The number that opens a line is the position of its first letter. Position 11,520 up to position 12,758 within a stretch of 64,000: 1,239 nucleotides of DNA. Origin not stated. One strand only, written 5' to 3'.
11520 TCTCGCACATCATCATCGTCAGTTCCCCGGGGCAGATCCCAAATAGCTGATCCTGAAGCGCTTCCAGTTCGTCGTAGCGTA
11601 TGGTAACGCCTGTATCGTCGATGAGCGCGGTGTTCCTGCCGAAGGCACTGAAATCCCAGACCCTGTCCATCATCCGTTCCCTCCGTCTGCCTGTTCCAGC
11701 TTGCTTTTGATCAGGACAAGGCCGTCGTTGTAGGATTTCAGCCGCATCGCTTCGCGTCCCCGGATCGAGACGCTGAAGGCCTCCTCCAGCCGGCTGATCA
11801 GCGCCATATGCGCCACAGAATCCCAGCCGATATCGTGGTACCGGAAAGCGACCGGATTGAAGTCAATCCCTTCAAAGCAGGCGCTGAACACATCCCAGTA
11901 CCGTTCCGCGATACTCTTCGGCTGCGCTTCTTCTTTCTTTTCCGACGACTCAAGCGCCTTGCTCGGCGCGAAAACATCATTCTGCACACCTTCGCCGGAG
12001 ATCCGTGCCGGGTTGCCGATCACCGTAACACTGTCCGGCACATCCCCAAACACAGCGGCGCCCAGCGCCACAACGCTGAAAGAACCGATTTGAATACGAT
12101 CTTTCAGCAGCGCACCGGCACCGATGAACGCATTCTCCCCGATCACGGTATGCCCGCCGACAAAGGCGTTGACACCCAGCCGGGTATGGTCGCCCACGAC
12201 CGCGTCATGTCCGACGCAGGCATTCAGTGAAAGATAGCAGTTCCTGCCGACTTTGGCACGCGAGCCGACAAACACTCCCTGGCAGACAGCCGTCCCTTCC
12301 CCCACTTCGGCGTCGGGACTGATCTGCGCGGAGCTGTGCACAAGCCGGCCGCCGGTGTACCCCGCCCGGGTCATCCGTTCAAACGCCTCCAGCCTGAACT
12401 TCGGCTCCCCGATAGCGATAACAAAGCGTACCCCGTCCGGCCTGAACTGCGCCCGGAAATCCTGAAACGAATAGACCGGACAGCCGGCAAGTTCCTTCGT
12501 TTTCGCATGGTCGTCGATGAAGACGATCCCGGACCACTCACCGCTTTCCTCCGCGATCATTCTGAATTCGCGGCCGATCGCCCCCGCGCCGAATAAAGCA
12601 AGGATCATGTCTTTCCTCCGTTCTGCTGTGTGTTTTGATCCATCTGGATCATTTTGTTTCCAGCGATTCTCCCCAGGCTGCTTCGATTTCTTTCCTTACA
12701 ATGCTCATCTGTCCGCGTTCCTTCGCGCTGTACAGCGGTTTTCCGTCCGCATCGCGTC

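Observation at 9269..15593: Five-gene operon coupling an adenylation/carrier/acyltransferase cassette to an ABC exporter, an HD hydrolase and a wall-binding protein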

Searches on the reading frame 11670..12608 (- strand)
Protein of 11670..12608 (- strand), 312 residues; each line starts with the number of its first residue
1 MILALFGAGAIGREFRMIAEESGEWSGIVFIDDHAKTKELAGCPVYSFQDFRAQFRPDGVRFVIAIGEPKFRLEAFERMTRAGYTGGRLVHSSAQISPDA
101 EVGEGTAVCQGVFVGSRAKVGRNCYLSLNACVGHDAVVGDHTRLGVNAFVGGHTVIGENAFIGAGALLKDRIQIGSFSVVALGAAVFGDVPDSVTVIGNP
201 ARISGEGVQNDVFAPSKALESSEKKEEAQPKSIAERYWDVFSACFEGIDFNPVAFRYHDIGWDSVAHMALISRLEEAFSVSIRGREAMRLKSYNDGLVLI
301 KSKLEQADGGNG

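Call 3: search_protein_families(library=pfam, proteins=[window:11670-12608:-], max_evalue=0.01)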
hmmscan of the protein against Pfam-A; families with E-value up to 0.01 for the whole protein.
window:11670-12608:- (312 aa): 5 families
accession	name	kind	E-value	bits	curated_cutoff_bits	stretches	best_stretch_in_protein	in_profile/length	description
PF00132.30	Hexapep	-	2.5e-12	46.4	27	2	153-181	1-29/36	Bacterial transferase hexapeptide (six repeats)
PF17836.7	PglD_N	-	6.7e-12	46.2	23.4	1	3-78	2-77/78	PglD N-terminal domain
PF25084.1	LbH_EIF2B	-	2.2e-06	28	54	1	90-176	18-101/105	EIF2B subunit epsilon LbH domain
PF14602.12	Hexapep_2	-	2.9e-05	24.1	27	0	137-165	3-29/34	Hexapeptide repeat of succinyl-transferase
PF00550.31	PP-binding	-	0.0077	16.9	20.8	0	258-293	25-60/67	Phosphopantetheine attachment site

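Call 4: search_protein_families(library=ncbifam, proteins=[window:11670-12608:-], max_evalue=0.01)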
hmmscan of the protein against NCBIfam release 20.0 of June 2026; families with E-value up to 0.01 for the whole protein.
window:11670-12608:- (312 aa): 45 families (the best 25 are shown)
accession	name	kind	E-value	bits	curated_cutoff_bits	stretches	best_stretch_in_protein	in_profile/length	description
TIGR03570.1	NeuD_NnaD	subfamily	4.7e-53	179.8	160.8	1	3-202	2-202/202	NeuD/PglB/VioB family sugar acetyltransferase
NF002060.0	PRK00892.1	subfamily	7e-20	71.4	207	2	65-167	77-181/345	UDP-3-O-(3-hydroxymyristoyl)glucosamine N-acyltransferase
TIGR01853.1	lipid_A_lpxD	equivalog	4.1e-18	65.4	242.5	2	64-168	69-173/325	UDP-3-O-(3-hydroxymyristoyl)glucosamine N-acyltransferase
NF003657.0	PRK05289.1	equivalog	3e-16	59.3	226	1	95-205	83-194/264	acyl-ACP--UDP-N-acetylglucosamine O-acyltransferase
TIGR01852.1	lipid_A_lpxA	equivalog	6.5e-15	55.1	231.05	1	92-205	75-189/254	acyl-ACP--UDP-N-acetylglucosamine O-acyltransferase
TIGR03532.1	DapD_Ac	equivalog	5.5e-13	49.1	231.75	1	94-203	93-210/231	2,3,4,5-tetrahydropyridine-2,6-dicarboxylate N-acetyltransferase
NF041874.1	EPS_EpsC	equivalog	2.6e-10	40.3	150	1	95-204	63-164/168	serine O-acetyltransferase EpsC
NF007499.0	PRK10092.1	equivalog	4.1e-09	36.5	314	1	153-203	129-179/183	maltose O-acetyltransferase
TIGR01172.1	cysE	equivalog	8.9e-09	35.6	210.65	1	92-202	60-162/162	serine O-acetyltransferase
NF052502.1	man1P_GTase_Rv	exception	1.7e-08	33.8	440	1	82-174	241-336/352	mannose-1-phosphate guanylyltransferase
NF010933.0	PRK14353.1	equivalog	7.2e-08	31.5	505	1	93-214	321-441/453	bifunctional UDP-N-acetylglucosamine diphosphorylase/glucosamine-1-phosphate N-acetyltransferase GlmU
NF058585.1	HptprglPActTf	PfamEq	1.8e-07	30.9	300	1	108-204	68-157/172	heptaprenylglyceryl phosphate O-acetyltransferase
NF007797.0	PRK10502.1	subfamily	2.6e-07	30.5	192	1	153-206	125-178/183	WcaF family extracellular polysaccharide biosynthesis acetyltransferase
TIGR03308.1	phn_thr-fam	hypoth_equivalog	1.1e-06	28.6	201.65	1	153-205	108-160/204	phosphonate metabolim protein, transferase hexapeptide repeat family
NF000490.1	chloram_CatB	equivalog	1.7e-06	27.6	350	1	147-202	103-159/210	type B chloramphenicol O-acetyltransferase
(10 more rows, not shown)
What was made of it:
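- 11994..12608 (-): PglD/NeuD/PerB-class left-handed beta-helix N-acyltransferase domain (aa 1-205); catalytic His134 at 12207-12209. TIGR03570 above its cut-off (call 4).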

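Call 7: find_homologous_proteins(query=window:11670-12608:-)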
Query window:11670-12608:- (312 aa): 288 proteins with E <= 0.001 among 5385 candidates; the best 120 are listed.
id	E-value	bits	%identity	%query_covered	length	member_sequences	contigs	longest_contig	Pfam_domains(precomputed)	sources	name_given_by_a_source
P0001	3.5e-182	623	88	100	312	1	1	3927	PF17836.8,PF00132.31,PF25087.2,PF25084.2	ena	-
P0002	3.3e-180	616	88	99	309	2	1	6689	PF17836.8,PF00132.31,PF25087.2,PF25084.2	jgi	jgi:sugar O-acyltransferase (sialic acid O-acetyltransferase NeuD family)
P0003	5.0e-179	612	86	100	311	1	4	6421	PF17836.8,PF14602.13,PF00132.31,PF25087.2,PF25084.2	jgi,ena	-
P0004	1.2e-178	611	89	100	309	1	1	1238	PF17836.8,PF00132.31,PF25087.2,PF25084.2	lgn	-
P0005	1.6e-177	607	86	100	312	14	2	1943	PF17836.8,PF00132.31,PF25087.2,PF25084.2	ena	-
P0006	1.6e-177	607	87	100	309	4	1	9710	PF17836.8,PF00132.31,PF25087.2,PF25084.2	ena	-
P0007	2.4e-173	594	84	100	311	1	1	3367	PF17836.8,PF14602.13,PF00132.31,PF25087.2,PF25084.2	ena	-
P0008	1.1e-165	568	83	100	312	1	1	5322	PF17836.8,PF14602.13,PF00132.31,PF25087.2,PF25084.2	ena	-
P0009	1.4e-163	561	80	100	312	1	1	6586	PF17836.8,PF00132.31,PF25087.2,PF25084.2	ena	-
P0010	6.5e-160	549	77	100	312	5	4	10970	PF17836.8,PF00132.31,PF25087.2,PF25084.2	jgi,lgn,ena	-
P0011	4.6e-159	547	76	100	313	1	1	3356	PF17836.8,PF14602.13,PF00132.31,PF25087.2,PF25084.2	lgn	-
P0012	1.1e-158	545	78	99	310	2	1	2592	PF17836.8,PF14602.13,PF00132.31,PF25087.2,PF25084.2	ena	-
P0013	3.8e-158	544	77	100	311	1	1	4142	PF17836.8,PF14602.13,PF00132.31,PF25087.2,PF25084.2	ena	-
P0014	1.2e-157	542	76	100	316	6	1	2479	PF17836.8,PF00132.31,PF25087.2,PF25084.2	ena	-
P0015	1.3e-157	542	76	100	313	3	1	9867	PF17836.8,PF14602.13,PF00132.31,PF25087.2,PF25084.2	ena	-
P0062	1.1e-146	506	71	100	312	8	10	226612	PF17836.8,PF00132.31,PF25087.2,PF25084.2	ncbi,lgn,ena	-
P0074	1.6e-129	450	62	100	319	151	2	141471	PF17836.8,PF00132.31,PF25087.2,PF25084.2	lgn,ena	-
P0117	1.2e-119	417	57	99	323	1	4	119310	PF17836.8,PF00132.31,PF25087.2,PF25084.2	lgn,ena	-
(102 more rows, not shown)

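Call 8: find_encoding_contigs(protein=P0062, flank=10000, max_places=3)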
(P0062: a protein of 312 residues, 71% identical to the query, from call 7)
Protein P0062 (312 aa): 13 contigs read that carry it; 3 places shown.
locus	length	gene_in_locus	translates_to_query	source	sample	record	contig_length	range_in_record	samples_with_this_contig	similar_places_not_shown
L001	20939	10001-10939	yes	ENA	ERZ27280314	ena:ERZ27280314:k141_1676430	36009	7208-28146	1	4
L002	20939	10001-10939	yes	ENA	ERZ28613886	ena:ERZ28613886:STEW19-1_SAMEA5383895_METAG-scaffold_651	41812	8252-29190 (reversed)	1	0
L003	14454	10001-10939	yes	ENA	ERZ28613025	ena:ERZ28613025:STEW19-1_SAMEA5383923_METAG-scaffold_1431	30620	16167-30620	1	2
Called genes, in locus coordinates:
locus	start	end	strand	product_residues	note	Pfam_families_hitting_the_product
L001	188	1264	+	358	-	PF01757:Acyl_transf_3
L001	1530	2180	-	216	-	PF19700:DUF6198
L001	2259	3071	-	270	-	PF00702:Hydrolase (faint), PF05116:S6PP (faint), PF08282:Hydrolase_3, PF12710:HAD (faint)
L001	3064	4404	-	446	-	-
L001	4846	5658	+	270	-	PF13177:DNA_pol3_delta2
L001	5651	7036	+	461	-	PF04468:PSP1, PF28472:PSP1_3rd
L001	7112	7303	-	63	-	-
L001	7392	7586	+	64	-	-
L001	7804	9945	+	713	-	PF00664:ABC_membrane, PF02463:SMC_N (weak), PF00005:ABC_tran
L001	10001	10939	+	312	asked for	PF17836:PglD_N, PF25087:GMPPB_C, PF00132:Hexapep (weak), PF25084:LbH_EIF2B (weak)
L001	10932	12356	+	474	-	PF00501:AMP-binding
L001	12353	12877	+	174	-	-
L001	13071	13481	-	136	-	PF00380:Ribosomal_S9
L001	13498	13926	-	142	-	PF00572:Ribosomal_L13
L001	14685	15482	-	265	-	-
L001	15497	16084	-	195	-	PF02508:Rnf-Nqr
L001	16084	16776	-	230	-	PF02508:Rnf-Nqr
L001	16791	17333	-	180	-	PF04205:FMN_bind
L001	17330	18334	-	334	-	PF03116:NQR2_RnfD_RnfE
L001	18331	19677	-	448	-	PF13375:RnfC_N, PF01512:Complex1_51K, PF13746:Fer4_18 (faint), PF12838:Fer4_7 (weak), PF13183:Fer4_8 (weak), PF13187:Fer4_9 (weak), PF13237:Fer4_10, PF13534:Fer4_17 (weak), +3 more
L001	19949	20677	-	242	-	PF02535:Zip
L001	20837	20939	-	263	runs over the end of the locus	PF01182:Glucosamine_iso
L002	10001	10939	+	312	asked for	PF17836:PglD_N, PF25087:GMPPB_C, PF00132:Hexapep (weak), PF25084:LbH_EIF2B (weak)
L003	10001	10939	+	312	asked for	PF17836:PglD_N, PF25087:GMPPB_C, PF00132:Hexapep (weak), PF25084:LbH_EIF2B (weak)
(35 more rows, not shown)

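Call 9: find_encoding_contigs(protein=P0074, flank=10000, max_places=2)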
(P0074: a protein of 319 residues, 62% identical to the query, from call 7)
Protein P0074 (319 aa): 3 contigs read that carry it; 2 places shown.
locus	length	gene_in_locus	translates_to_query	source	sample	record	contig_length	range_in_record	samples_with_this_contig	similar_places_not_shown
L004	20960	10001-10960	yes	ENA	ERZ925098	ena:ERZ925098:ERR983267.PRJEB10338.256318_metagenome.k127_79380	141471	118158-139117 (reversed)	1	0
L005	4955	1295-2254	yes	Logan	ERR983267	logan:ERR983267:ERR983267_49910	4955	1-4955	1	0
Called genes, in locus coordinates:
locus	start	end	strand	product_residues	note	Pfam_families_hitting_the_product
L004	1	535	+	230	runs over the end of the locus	PF00687:Ribosomal_L1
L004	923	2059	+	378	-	PF12710:HAD (weak)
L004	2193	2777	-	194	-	-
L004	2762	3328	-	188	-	PF04542:Sigma70_r2, PF07638:Sigma70_ECF (weak), PF08281:Sigma70_r4_2, PF04545:Sigma70_r4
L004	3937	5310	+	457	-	-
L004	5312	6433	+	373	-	PF01979:Amidohydro_1, PF07969:Amidohydro_3 (weak)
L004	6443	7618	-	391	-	PF00390:malic, PF03949:Malic_M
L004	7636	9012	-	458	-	PF00206:Lyase_1, PF10415:FumaraseC_C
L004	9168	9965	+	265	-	PF01966:HD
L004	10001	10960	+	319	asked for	PF17836:PglD_N, PF00132:Hexapep (faint), PF25084:LbH_EIF2B (faint), PF25087:GMPPB_C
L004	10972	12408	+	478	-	PF00501:AMP-binding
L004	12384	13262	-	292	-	PF02230:Abhydrolase_2 (faint), PF12146:Hydrolase_4, PF00561:Abhydrolase_1 (faint), PF12697:Abhydrolase_6 (weak), PF00326:Peptidase_S9, PF08386:Abhydrolase_4 (faint)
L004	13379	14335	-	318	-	PF04015:DUF362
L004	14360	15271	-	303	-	PF03773:ArsP_1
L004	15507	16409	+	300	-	PF02195:ParB_N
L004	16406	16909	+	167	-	-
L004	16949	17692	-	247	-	PF13490:zf-HC2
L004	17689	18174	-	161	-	PF04542:Sigma70_r2, PF08281:Sigma70_r4_2, PF04545:Sigma70_r4 (faint)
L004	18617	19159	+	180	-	PF00210:Ferritin (weak), PF02915:Rubrerythrin, PF21349:RUBY_RBDX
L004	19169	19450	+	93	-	PF00462:Glutaredoxin (weak)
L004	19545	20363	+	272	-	PF02811:PHP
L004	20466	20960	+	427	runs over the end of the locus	PF12897:Asp_aminotransf, PF00155:Aminotran_1_2 (weak)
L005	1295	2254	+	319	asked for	PF17836:PglD_N, PF00132:Hexapep (faint), PF25084:LbH_EIF2B (faint), PF25087:GMPPB_C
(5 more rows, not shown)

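Call 10: find_encoding_contigs(protein=P0117, flank=10000, max_places=2)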
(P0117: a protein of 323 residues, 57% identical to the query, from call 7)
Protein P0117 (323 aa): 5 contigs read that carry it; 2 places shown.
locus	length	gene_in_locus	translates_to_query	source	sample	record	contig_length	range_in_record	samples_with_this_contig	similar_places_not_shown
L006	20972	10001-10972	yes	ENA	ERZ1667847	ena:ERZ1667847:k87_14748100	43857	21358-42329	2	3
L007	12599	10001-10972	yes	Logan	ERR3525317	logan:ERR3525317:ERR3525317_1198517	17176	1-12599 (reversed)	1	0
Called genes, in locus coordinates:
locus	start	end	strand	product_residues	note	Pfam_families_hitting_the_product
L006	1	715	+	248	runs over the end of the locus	PF02129:Peptidase_S15 (faint), PF00561:Abhydrolase_1, PF12146:Hydrolase_4, PF12697:Abhydrolase_6, PF20408:Abhydrolase_11 (faint), PF00326:Peptidase_S9, PF12146:Hydrolase_4 (weak)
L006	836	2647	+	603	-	-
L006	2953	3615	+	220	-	PF01790:LGT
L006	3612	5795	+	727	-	PF13306:LRR_5, PF13855:LRR_8 (faint), PF13306:LRR_5, PF00041:fn3 (weak)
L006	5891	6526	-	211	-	-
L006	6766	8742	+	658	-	PF00753:Lactamase_B, PF14863:Alkyl_sulf_dimr, PF14864:Alkyl_sulf_C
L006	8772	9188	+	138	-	PF00520:Ion_trans, PF07885:Ion_trans_2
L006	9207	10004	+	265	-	PF01966:HD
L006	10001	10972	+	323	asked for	PF17836:PglD_N, PF00132:Hexapep (weak), PF25087:GMPPB_C (faint), PF25084:LbH_EIF2B (faint)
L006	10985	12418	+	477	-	PF00501:AMP-binding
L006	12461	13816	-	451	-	PF00939:Na_sulph_symp (faint), PF03600:CitMHS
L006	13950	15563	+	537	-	PF01546:Peptidase_M20, PF07687:M20_dimer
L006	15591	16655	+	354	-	PF00497:SBP_bac_3 (weak)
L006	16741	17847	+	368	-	PF00753:Lactamase_B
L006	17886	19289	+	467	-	PF00171:Aldedh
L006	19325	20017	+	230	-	PF08713:DNA_alkylation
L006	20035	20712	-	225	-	PF13483:Lactamase_B_3, PF12706:Lactamase_B_2 (faint)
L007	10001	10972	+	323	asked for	PF17836:PglD_N, PF00132:Hexapep (weak), PF25087:GMPPB_C (faint), PF25084:LbH_EIF2B (faint)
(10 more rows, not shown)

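Call 13: search_solved_structures(query=window:11670-12608:-, max_evalue=0.01, show_alignments=2)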
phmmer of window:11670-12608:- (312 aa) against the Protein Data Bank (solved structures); distinct sequences matched with E-value up to 0.01: 128 (the best 60 are shown).
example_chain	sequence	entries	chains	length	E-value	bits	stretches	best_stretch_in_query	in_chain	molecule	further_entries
4m9c_A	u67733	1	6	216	3.6e-23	85.4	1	1-203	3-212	Bacterial transferase hexapeptide (Three repeats) family protein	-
7txp_A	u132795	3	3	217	6.2e-23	84.7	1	3-203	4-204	VioB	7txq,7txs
4m98_A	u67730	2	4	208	1.2e-22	83.8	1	3-202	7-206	Pilin glycosylation protein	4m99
4ea7_A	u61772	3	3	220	1.2e-21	80.4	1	30-206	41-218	Perosamine N-acetyltransferase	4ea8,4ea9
4eaa_A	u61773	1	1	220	1.1e-20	77.3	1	30-206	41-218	Perosamine N-acetyltransferase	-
4eab_A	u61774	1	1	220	3.5e-20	75.6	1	30-206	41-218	Perosamine N-acetyltransferase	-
7l7y_AAA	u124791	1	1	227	2.3e-17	66.4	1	2-204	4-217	Putative acetyl transferase protein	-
7l7z_AAA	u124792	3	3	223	2.8e-17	66.1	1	2-203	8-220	Putative acetyl transferase protein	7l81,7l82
2npo_A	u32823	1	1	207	2.2e-16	63.2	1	47-203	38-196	Acetyltransferase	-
3bss_A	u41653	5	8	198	4.3e-16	62.2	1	47-202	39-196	Acetyltransferase | UDP-N-acetylbacillosamine N-acetyltransferase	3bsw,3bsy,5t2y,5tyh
2vhe_A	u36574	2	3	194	4.4e-16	62.2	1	47-202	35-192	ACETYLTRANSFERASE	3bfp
7oj6_A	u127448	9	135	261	1.8e-14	56.9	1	102-210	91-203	Acyl-[acyl-carrier-protein]-UDP-N-acetylglucosamine O-acyltransferase | Acyl-[acyl-carrier-protein]--UDP-N-acetylglucosamine O-acyltransferase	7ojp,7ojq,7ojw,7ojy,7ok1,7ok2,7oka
5dem_A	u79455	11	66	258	2.1e-14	56.7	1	102-204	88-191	Acyl-[acyl-carrier-protein]--UDP-N-acetylglucosamine O-acyltransferase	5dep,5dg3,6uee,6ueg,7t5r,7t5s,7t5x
3t57_A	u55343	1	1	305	9.8e-14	54.5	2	115-216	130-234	UDP-N-acetylglucosamine O-acyltransferase domain-containing protein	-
4eqy_A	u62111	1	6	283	9.9e-13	51.2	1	120-216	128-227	Acyl-[acyl-carrier-protein]--UDP-N-acetylglucosamine O-acyltransferase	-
4ihf_A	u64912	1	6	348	2.4e-06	30.2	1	109-189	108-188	UDP-3-O-(3-hydroxymyristoyl)glucosamine N-acyltransferase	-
4ihg_A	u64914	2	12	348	2.7e-06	30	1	109-189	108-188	UDP-3-O-(3-hydroxymyristoyl)glucosamine N-acyltransferase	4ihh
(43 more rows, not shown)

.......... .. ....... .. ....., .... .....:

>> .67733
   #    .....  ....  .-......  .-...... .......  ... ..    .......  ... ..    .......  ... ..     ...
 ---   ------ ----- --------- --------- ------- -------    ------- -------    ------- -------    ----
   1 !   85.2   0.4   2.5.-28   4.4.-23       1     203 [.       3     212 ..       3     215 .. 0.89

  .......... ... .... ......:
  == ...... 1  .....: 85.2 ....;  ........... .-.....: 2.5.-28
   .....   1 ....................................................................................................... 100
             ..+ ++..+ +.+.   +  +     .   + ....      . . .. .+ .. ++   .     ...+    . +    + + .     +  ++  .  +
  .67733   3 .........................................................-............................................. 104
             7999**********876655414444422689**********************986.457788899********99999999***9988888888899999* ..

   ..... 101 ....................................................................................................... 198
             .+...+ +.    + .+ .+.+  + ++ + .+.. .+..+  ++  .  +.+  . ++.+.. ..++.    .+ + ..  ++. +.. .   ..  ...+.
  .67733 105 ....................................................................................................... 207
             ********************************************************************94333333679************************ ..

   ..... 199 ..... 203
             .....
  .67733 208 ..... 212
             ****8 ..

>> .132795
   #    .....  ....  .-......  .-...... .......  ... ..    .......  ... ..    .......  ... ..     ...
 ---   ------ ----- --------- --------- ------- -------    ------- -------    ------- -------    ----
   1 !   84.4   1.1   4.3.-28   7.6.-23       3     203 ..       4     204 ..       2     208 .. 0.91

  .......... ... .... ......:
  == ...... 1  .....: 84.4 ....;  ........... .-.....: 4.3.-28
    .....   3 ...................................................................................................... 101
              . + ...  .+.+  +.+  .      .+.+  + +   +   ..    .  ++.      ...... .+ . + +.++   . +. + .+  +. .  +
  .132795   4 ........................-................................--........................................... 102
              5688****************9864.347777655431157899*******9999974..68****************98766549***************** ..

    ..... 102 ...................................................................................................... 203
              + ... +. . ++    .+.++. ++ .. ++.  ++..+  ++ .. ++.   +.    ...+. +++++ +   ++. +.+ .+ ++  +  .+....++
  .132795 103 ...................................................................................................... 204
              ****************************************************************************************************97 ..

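Call 15: find_related_loci(query=A1, collection=genome_contigs, flank=8000)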
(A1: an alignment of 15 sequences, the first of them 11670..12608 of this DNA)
Query A1 (312 aa) in genome_contigs; peptide patterns used: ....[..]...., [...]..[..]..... (x = any residue, [..] = any of these).
459 stretches matched a pattern; 368 encode a relative of the query (tblastn E <= 1e-3); the best 80 are kept; 80 distinct loci.
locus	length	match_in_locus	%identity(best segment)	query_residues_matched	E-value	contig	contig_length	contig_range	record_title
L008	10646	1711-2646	78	1-312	2e-164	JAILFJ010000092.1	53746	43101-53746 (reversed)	MAG: Oscillospiraceae bacterium isolate RUI069 k141_16196288_flag=0_multi=23.9908_len=53746, whole genome shotgun sequen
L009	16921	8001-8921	76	1-310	4e-161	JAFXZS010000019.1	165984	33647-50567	MAG: Clostridia bacterium isolate RGIG6893 Sheep_Rumen-5__c1463569, whole genome shotgun sequence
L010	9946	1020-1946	75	1-311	3e-157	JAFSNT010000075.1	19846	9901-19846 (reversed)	MAG: Clostridia bacterium isolate RGIG3310 Goat_Reticulum-5__c186246, whole genome shotgun sequence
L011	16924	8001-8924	71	1-308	3e-153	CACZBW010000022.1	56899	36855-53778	MAG: uncultured Lachnospiraceae bacterium isolate RUG12480 genome assembly, contig: RUG12480_asm_22, whole genome shotgu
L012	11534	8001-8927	71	1-311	2e-151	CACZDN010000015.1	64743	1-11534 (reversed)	MAG: Ruminococcaceae bacterium isolate RUG12517 genome assembly, contig: RUG12517_asm_15, whole genome shotgun sequence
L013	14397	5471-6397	69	1-307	5e-147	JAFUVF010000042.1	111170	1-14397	MAG: Lachnospiraceae bacterium isolate RGIG4856 Roe_deer_Rumen-1__c11105, whole genome shotgun sequence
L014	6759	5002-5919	65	1-304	1e-131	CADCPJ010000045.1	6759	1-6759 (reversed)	MAG: uncultured Lachnospiraceae bacterium isolate RUG14853 genome assembly, contig: RUG14853_asm_45, whole genome shotgu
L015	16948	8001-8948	61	1-307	3e-129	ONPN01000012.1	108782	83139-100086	uncultured Clostridiales bacterium isolate RUG518 genome assembly, contig: scaffold_304, whole genome shotgun sequence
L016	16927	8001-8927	62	1-300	5e-129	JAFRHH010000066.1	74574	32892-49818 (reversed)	MAG: Clostridia bacterium isolate RGIG2469 Goat_Jejunum-2__c246798, whole genome shotgun sequence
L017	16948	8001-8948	60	1-307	4e-128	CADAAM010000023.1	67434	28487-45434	MAG: Ruminococcaceae bacterium isolate RUG13116 genome assembly, contig: RUG13116_asm_23, whole genome shotgun sequence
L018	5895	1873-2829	59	1-309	6e-128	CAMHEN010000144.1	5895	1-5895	MAG: uncultured Clostridia bacterium isolate SRR11784279_bin.39_metaWRAP_v1.3_MAG genome assembly, contig: ERZ12202740.2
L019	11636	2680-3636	58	1-309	3e-127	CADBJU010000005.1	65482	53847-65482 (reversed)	MAG: Ruminococcaceae bacterium isolate RUG14036 genome assembly, contig: RUG14036_asm_5, whole genome shotgun sequence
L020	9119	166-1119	60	1-308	4e-127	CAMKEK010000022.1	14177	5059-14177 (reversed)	MAG: uncultured Clostridia bacterium isolate SRR12081294_bin.13_metaWRAP_v1.3_MAG genome assembly, contig: ERZ12289768.6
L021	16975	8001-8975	58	1-307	5e-127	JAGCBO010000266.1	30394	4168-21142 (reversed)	MAG: Clostridia bacterium isolate RGIG9642 Yak_Jejunum.Co__c433869, whole genome shotgun sequence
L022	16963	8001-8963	58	1-312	9e-127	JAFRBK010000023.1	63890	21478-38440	MAG: Clostridia bacterium isolate RGIG2342 Goat_Ileum-1__c111161, whole genome shotgun sequence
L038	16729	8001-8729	32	1-244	1e-38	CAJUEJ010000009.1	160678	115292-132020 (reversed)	MAG TPA_asm: uncultured Hungatella sp. isolate MGBC130490 genome assembly, contig: MGBC130490.9, whole genome shotgun se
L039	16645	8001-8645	35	3-213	2e-36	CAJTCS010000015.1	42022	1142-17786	Oscillospiraceae bacterium isolate B35_35_AM_H genome assembly, contig: MGBC000104.15, whole genome shotgun sequence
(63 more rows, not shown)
